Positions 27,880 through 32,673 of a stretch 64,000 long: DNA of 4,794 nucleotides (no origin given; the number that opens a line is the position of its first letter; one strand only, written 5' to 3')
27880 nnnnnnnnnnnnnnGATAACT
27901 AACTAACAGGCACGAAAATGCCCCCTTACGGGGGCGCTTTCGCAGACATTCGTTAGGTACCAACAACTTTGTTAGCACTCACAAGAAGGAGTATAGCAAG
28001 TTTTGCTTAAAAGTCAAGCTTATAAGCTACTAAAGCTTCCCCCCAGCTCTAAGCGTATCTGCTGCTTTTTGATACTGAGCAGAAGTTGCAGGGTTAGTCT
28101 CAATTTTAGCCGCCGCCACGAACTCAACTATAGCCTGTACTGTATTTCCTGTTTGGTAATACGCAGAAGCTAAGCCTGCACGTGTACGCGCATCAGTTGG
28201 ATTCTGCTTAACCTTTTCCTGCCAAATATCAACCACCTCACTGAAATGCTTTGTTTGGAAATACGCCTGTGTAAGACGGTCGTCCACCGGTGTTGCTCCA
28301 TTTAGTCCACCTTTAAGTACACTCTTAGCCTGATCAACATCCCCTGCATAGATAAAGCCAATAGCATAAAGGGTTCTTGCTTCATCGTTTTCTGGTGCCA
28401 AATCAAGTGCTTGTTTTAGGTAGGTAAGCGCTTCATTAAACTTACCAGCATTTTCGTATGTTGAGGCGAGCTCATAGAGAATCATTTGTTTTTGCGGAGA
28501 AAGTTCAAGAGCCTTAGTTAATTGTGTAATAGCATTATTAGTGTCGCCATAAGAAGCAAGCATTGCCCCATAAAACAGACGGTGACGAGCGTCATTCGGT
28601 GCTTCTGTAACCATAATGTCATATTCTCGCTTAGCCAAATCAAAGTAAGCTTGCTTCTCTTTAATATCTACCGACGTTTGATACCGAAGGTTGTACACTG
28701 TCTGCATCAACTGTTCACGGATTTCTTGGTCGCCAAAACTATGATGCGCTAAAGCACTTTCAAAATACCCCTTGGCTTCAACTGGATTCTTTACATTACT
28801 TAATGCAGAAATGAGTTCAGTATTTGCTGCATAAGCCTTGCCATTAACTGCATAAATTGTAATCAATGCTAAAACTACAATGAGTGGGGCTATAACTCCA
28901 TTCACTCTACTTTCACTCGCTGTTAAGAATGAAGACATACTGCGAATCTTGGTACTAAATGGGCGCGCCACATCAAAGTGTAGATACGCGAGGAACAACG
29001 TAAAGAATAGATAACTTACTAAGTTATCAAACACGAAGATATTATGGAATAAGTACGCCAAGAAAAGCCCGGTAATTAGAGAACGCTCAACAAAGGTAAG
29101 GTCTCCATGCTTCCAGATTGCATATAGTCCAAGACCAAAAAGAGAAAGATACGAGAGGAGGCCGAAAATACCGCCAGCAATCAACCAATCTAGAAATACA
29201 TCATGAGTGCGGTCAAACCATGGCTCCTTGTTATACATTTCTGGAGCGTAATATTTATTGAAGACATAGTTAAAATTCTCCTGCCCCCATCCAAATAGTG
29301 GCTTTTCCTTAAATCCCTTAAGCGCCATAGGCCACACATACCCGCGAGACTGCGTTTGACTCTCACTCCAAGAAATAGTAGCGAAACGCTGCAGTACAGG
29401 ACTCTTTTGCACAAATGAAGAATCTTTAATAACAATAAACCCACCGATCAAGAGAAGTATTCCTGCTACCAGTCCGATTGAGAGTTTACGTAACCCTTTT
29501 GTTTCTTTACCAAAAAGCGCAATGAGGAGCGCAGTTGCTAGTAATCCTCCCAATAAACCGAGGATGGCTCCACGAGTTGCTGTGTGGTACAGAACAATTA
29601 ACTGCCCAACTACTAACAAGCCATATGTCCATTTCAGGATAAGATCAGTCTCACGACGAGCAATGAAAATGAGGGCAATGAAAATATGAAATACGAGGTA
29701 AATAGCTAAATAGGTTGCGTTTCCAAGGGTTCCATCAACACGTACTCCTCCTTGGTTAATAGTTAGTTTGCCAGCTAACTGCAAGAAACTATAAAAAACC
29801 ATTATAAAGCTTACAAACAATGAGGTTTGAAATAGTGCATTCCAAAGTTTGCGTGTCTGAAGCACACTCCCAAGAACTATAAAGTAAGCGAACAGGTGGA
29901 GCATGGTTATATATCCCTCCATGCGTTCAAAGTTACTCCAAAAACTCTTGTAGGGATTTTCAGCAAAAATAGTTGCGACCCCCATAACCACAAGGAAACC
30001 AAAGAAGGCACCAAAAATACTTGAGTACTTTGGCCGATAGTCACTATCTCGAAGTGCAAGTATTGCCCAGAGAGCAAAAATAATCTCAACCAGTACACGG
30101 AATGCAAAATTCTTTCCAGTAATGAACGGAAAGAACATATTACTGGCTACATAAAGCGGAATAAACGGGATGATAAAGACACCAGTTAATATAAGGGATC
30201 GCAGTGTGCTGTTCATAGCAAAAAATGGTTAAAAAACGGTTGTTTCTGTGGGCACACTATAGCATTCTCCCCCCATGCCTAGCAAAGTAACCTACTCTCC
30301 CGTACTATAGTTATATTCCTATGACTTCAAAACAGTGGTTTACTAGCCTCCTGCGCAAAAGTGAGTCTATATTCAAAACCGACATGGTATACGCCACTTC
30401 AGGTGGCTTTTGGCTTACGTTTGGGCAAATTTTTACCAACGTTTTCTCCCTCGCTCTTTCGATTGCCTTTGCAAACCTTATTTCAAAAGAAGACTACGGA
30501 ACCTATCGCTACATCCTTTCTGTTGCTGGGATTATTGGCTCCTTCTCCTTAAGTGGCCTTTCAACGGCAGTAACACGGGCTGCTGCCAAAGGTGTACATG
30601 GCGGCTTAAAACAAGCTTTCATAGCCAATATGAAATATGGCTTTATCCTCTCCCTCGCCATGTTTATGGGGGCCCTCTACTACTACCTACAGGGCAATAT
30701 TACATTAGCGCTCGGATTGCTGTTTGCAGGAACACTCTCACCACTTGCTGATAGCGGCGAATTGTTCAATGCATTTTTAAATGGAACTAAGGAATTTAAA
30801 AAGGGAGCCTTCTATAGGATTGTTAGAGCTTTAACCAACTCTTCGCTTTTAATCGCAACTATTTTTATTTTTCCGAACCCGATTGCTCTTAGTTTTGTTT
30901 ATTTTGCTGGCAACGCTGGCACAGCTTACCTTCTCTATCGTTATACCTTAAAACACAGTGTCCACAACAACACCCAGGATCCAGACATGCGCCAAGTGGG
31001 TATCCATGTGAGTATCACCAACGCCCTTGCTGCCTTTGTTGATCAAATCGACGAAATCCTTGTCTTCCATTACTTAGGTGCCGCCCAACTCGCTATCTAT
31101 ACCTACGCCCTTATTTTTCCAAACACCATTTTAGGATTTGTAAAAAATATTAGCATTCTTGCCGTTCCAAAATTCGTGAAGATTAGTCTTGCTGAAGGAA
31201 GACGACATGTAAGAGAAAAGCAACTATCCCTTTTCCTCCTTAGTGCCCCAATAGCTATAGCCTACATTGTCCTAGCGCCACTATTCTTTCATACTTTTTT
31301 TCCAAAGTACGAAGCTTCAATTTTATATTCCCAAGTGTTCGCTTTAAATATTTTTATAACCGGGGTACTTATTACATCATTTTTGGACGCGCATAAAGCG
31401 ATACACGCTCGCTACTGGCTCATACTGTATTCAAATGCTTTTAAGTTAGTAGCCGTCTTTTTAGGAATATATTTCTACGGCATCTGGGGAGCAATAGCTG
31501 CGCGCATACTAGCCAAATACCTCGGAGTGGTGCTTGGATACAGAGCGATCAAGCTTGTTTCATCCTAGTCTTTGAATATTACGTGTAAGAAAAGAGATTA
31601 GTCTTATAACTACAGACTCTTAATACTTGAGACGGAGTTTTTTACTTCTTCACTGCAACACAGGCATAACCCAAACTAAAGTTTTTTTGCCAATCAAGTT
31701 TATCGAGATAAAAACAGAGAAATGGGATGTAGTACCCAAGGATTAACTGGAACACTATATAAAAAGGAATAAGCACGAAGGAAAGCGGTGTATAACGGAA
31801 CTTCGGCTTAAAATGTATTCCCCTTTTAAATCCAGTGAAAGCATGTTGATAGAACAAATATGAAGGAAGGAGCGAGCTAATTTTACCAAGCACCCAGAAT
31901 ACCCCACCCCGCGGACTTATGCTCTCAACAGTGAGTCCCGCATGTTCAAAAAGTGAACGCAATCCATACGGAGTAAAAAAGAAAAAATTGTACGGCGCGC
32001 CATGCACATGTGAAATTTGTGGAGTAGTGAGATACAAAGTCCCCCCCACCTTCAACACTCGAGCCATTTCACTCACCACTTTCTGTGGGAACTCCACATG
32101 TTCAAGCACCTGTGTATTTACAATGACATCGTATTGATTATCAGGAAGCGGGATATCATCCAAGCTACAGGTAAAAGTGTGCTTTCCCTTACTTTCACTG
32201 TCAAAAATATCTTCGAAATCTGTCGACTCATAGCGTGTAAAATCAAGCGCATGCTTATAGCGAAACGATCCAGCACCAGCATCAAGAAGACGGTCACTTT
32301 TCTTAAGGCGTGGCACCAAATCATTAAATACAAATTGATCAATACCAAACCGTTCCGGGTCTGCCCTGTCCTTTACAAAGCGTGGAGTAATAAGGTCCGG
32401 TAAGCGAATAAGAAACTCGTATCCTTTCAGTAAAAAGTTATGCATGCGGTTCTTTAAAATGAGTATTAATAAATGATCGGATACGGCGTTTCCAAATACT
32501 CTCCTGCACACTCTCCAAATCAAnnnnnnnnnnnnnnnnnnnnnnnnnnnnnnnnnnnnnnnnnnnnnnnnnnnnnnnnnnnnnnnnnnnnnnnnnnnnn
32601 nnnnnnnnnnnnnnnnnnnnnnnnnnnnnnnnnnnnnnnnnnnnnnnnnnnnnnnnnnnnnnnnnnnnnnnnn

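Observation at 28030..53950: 26-kb surface-glycan locus with an unusual density of SAM-methyltransferases (6), GT4 transferases (6), two Fe/2OG dioxygenases, AsnB, KpsF and a TagF-like transferase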

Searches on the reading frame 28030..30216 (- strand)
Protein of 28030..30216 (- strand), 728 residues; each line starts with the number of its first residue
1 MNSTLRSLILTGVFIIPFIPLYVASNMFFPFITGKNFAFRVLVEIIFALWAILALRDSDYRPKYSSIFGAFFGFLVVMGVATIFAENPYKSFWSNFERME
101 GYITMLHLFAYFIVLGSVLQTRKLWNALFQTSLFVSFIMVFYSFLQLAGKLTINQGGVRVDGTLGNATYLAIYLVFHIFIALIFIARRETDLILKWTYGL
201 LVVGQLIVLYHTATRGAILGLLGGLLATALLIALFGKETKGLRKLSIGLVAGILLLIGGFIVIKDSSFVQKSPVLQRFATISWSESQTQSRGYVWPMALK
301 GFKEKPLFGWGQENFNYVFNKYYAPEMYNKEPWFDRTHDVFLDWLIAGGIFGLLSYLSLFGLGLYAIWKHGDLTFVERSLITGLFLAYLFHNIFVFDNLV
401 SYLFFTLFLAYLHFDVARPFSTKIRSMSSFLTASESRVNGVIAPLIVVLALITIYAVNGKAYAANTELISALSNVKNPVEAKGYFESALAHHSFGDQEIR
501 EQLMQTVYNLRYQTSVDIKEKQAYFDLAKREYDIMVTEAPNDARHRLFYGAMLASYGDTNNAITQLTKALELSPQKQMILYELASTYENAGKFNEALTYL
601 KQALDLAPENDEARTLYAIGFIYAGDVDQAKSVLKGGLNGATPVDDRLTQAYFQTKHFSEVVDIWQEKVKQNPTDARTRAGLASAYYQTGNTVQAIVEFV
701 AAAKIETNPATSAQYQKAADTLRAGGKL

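Call 3: search_protein_families(library=pfam, proteins=[window:28030-30216:-], max_evalue=0.01)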
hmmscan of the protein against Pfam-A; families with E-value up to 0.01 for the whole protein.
window:28030-30216:- (728 aa): 22 families
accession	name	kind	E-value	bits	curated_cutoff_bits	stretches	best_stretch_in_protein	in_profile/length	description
PF04932.20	Wzy_C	-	2.9e-20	73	31.7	1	201-357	2-149/149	O-Antigen ligase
PF14559.12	TPR_19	-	4e-17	62.7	25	3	590-637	4-51/68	Tetratricopeptide repeat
PF13428.12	TPR_14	-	6.6e-16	57.7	23.5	1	580-618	4-42/44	Tetratricopeptide repeat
PF07719.23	TPR_2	-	8.7e-14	50.9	27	1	579-610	3-34/34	Tetratricopeptide repeat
PF13424.12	TPR_12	-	1.4e-12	48.1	30.1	1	579-635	5-69/77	Tetratricopeptide repeat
PF13414.12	TPR_11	-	7.1e-11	42.1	26.8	2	553-591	4-42/42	TPR repeat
PF00515.34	TPR_1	-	9.9e-11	41.4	27.8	1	579-610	3-34/34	Tetratricopeptide repeat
PF13432.12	TPR_16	-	1.2e-09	38.9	32.7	1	581-619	1-39/65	Tetratricopeptide repeat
PF13181.12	TPR_8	-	1.6e-09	37.6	25.7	1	580-610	4-34/34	Tetratricopeptide repeat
PF23914.1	TPR_CcmH_CycH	-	1.9e-09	38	42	1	537-634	44-144/158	Cytochrome c-type biogenesis protein H TPR domain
PF13431.12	TPR_17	-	2.6e-09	37.1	24.4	1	567-597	3-33/34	Tetratricopeptide repeat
PF12895.13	ANAPC3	-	2.7e-09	37.6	27.2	1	557-635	3-80/82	Anaphase-promoting complex, cyclosome, subunit 3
PF13371.12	TPR_9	-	2.9e-09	37.2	35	0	581-616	33-68/73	Tetratricopeptide repeat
PF13429.12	TPR_15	-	2.1e-06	27.8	26.2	1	555-695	125-267/280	Tetratricopeptide repeat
PF14561.12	TPR_20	-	2.8e-06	28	25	0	665-713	11-59/90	Tetratricopeptide repeat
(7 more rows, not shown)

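Call 9: search_protein_families(library=ncbifam, proteins=[window:28030-30216:-], max_evalue=0.01)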
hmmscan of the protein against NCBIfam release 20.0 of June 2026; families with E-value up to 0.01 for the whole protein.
window:28030-30216:- (728 aa): 21 families
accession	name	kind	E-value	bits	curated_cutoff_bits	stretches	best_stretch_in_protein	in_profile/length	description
NF040959.1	MamA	equivalog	1.1e-16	60.9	200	2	529-625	91-185/204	magnetosome protein MamA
TIGR02917.1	PEP_TPR_lipo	equivalog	8.5e-15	53.7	312.2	1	517-635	509-625/899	XrtA/PEP-CTERM system TPR-repeat protein PrsT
TIGR00947.1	2A73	equivalog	2.4e-14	53.2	366.4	1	30-360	34-358/425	IctB family putative bicarbonate transporter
TIGR02521.1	type_IV_pilW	equivalog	4.7e-09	36.1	154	1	525-634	81-192/234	type IV pilus biogenesis/stability protein PilW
NF033920.0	C39_PA2778_fam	equivalog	4e-07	29.7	150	1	502-608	149-255/255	PA2778 family cysteine peptidase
NF047558.1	TPR_END_plus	domain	5.7e-07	29.4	32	1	580-610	2-33/56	TPR end-of-group domain-containing protein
NF008520.0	PRK11447.1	equivalog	5.3e-06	24.5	858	1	553-612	279-338/1157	cellulose synthase complex outer membrane protein BcsC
TIGR03939.1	PGA_TPR_OMP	equivalog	5.6e-06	24.9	366.65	1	537-632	387-484/800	poly-beta-1,6 N-acetyl-D-glucosamine export porin PgaA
NF007302.0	PRK09782.1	equivalog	7.5e-06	24.2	1223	1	556-649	589-683/990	phage receptor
TIGR02552.1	LcrH_SycD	equivalog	8.4e-06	25.5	104.8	1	499-615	13-124/136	SycD/LcrH family type III secretion system chaperone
NF052415.1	T3SS_chap_SctY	equivalog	3.2e-05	24.4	70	1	572-639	1-68/106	type III secretion apparatus assembly chaperone SctY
NF011721.1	PRK15174.1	equivalog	5.3e-05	21.6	1200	1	562-631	269-338/656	Vi polysaccharide transport protein VexE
NF047371.1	FlcA_CTERM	equivalog_domain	5.5e-05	21.8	300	1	451-610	391-540/646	periplasmic flagellar collar protein FlcA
NF002725.1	PRK02603.1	equivalog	8.2e-05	22.7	143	0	589-633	47-92/173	photosystem I assembly protein Ycf3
NF033762.1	social_mot_Tgl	equivalog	9.9e-05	21.8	225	1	577-716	31-174/252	social motility TPR repeat lipoprotein Tgl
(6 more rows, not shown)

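Call 56: search_solved_structures(query=window:28030-30216:-, max_evalue=0.01)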
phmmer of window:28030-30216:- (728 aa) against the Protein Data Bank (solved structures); distinct sequences matched with E-value up to 0.01: 66 (the best 60 are shown).
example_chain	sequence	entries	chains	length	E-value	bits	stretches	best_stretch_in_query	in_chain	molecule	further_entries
9qhb_A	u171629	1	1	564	3.1e-37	131.9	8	555-630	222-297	Engineered tetratricopeptide repeat protein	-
8bu0_A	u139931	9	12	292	4.1e-23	85.2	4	554-630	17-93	Consensus tetratricopeptide repeat protein | Crystal structure of an 8-repeat consensus TPR superhelix with Zinc. | Monomer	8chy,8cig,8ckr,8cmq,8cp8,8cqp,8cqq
9qhc_A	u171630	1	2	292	6.2e-20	74.7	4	554-630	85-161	Engineered tetratricopeptide repeat protein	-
9gzg_A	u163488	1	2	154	3.7e-13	52.3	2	553-630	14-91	Engineered CTPR protein with glutamic acids for conductivity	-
2fo7_A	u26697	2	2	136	1.3e-11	47.2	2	554-630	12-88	SYNTHETIC CONSENSUS TPR PROTEIN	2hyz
8ch0_A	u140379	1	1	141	1.8e-11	46.8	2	554-630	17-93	Consensus tetratricopeptide repeat protein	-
7obi_A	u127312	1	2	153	3.9e-11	45.6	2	550-623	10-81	CTPR-rv4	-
6v8e_A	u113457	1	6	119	6.9e-09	38.2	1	521-614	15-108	Designed protein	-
6vfh_A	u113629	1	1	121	7.2e-09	38.1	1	521-613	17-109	T33_dn10A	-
1na0_A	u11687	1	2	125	2e-08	36.6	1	555-614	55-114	designed protein CTPR3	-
6vfi_B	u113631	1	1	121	2.8e-08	36.2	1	521-614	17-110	O43_dn18B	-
2wqh_A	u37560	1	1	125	7.7e-08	34.7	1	555-614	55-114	CTPR3Y3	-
1w3b_A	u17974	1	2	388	1.2e-07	34.1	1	527-723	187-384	UDP-N-ACETYLGLUCOSAMINE--PEPTIDE N-ACETYLGLUCOSAMINYLTRANSFERASE 110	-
7ntf_A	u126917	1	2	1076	1.4e-07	33.8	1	527-722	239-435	Isoform 1 of UDP-N-acetylglucosamine--peptide N-acetylglucosaminyltransferase 110 kDa subu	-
7yea_A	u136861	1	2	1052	1.6e-07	33.7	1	524-723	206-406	UDP-N-acetylglucosamine--peptide N-acetylglucosaminyltransferase 110 kDa subunit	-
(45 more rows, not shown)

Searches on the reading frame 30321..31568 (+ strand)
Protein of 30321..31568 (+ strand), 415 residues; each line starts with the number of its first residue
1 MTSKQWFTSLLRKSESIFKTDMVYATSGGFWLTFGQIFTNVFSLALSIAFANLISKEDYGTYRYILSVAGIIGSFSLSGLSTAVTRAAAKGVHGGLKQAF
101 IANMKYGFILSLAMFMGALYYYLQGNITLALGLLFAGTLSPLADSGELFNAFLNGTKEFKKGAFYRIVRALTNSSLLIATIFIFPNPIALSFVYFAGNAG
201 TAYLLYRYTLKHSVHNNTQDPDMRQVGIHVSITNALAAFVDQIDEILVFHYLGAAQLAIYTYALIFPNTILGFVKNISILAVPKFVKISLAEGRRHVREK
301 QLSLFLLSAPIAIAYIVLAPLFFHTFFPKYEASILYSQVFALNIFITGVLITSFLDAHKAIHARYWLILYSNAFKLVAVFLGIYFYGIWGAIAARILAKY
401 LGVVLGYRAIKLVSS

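Call 3: search_protein_families(library=pfam, proteins=[window:30321-31568:+], max_evalue=0.01)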
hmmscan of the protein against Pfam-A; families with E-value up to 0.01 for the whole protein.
window:30321-31568:+ (415 aa): 3 families
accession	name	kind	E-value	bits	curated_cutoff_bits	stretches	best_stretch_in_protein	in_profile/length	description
PF01943.22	Polysacc_synt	-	6.9e-12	45.8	28.2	1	27-288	3-273/274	Polysaccharide biosynthesis protein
PF13440.11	Polysacc_synt_3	-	1.6e-11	44.4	23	1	51-327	3-284/293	Polysaccharide biosynthesis protein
PF11076.13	YbhQ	-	0.0074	16.7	27.4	0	239-296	69-126/132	Putative inner membrane protein YbhQ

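Call 9: search_protein_families(library=ncbifam, proteins=[window:30321-31568:+], max_evalue=0.01)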
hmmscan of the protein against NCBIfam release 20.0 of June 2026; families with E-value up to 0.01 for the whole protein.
window:30321-31568:+ (415 aa): 0 families

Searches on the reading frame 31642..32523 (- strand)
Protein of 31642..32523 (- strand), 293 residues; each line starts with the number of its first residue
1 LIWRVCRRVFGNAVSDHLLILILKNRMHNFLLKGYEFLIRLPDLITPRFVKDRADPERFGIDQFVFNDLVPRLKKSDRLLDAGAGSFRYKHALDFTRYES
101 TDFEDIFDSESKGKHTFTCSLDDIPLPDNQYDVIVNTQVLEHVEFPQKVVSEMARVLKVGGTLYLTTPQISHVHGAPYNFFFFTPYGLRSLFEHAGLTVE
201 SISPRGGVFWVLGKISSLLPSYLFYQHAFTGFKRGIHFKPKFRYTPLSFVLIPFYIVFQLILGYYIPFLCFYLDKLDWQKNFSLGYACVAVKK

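Call 3: search_protein_families(library=pfam, proteins=[window:31642-32523:-], max_evalue=0.01)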
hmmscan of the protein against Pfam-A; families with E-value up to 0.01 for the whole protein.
window:31642-32523:- (293 aa): 9 families
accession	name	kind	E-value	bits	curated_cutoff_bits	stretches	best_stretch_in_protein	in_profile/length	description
PF08241.18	Methyltransf_11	-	1.5e-12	48.4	21.2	1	116-165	46-95/95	Methyltransferase domain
PF13489.12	Methyltransf_23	-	1.1e-11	45.1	27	1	67-201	14-163/164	Methyltransferase domain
PF13847.12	Methyltransf_31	-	1.4e-07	31.7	27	1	121-169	63-113/145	Methyltransferase domain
PF13649.12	Methyltransf_25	-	3.8e-06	27.9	27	1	116-161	50-97/97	Methyltransferase domain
PF08242.18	Methyltransf_12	-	7.5e-06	27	30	1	107-163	32-98/98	Methyltransferase domain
PF05148.21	Methyltransf_8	-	1.2e-05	25.8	27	1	105-166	97-157/219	Hypothetical methyltransferase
PF20922.3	Anamorsin_N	-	0.0011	19.2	27.1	1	120-169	41-91/163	Anamorsin, N-terminal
PF16803.11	DRE2_N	-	0.0027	18.3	23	1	123-169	43-93/130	Fe-S cluster assembly protein DRE2 N-terminus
PF01209.24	Ubie_methyltran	-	0.0044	16.8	20.1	1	122-179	108-167/233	ubiE/COQ5 methyltransferase family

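Call 9: search_protein_families(library=ncbifam, proteins=[window:31642-32523:-], max_evalue=0.01)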
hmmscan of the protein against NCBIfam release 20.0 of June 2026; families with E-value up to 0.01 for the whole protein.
window:31642-32523:- (293 aa): 16 families
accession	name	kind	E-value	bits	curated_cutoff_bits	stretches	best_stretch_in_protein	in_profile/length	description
TIGR01983.1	UbiG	equivalog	4.6e-07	29.4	102.95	1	120-167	105-153/228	bifunctional 2-polyprenyl-6-hydroxyphenol methylase/3-demethylubiquinol 3-O-methyltransferase UbiG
TIGR02072.1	BioC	equivalog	1.5e-06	28.2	184.95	1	63-168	17-135/244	malonyl-ACP O-methyltransferase BioC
NF045667.1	MTase_DVU1556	equivalog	4.7e-06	26.2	155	1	73-166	20-120/213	DVU_1556 family methyltransferase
NF040539.1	AST_met_ArsM_2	exception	1.1e-05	25.4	240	1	112-165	110-163/262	putative arsinothricin biosynthesis methyltransferase ArsM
NF008823.0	PRK11873.1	subfamily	2.2e-05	24.1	263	1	120-165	136-181/272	arsenite methyltransferase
NF041537.1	ArsM_AhpD_UU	exception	0.0001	21.2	510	1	118-166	133-181/345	arsenite methyltransferase/AhpD domain selenoprotein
NF041675.1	sarc_dimgly_tmase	equivalog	0.00012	22.1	550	1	119-169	123-173/278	sarcosine/dimethylglycine N-methyltransferase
NF001240.0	PRK00216.1-1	equivalog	0.00013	21.1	378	1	117-165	120-168/251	bifunctional demethylmenaquinone methyltransferase/2-methoxy-6-polyprenyl-1,4-benzoquinol methylase UbiE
TIGR04345.1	ovoA_Cterm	equivalog_domain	0.00036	20.1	170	1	129-168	133-172/242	putative 4-mercaptohistidine N1-methyltransferase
NF047649.1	MTase_UXPK_star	exception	0.00045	19.3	460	1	122-166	138-182/283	methyltransferase/UXPK-star double selenoprotein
TIGR01934.1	MenG_MenH_UbiE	subfamily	0.00075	18.9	158.35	1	121-167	97-143/223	ubiquinone/menaquinone biosynthesis methyltransferase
NF045825.1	FAmtase_mtf2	equivalog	0.0034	16.7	400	1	121-166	114-159/248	fatty-acid O-methyltransferase Mtf2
NF045823.1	PthPhpthDimycoMt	equivalog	0.0044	16.2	300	1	122-164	123-165/256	phthiotriol/phenolphthiotriol dimycocerosates methyltransferase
TIGR02081.1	metW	equivalog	0.0058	16.2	189.5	1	126-158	71-103/194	methionine biosynthesis protein MetW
NF041536.1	ArsM_DUF2284_UU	exception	0.0063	14.9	575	1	120-166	135-181/459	arsenite methyltransferase/DUF2284 domain selenoprotein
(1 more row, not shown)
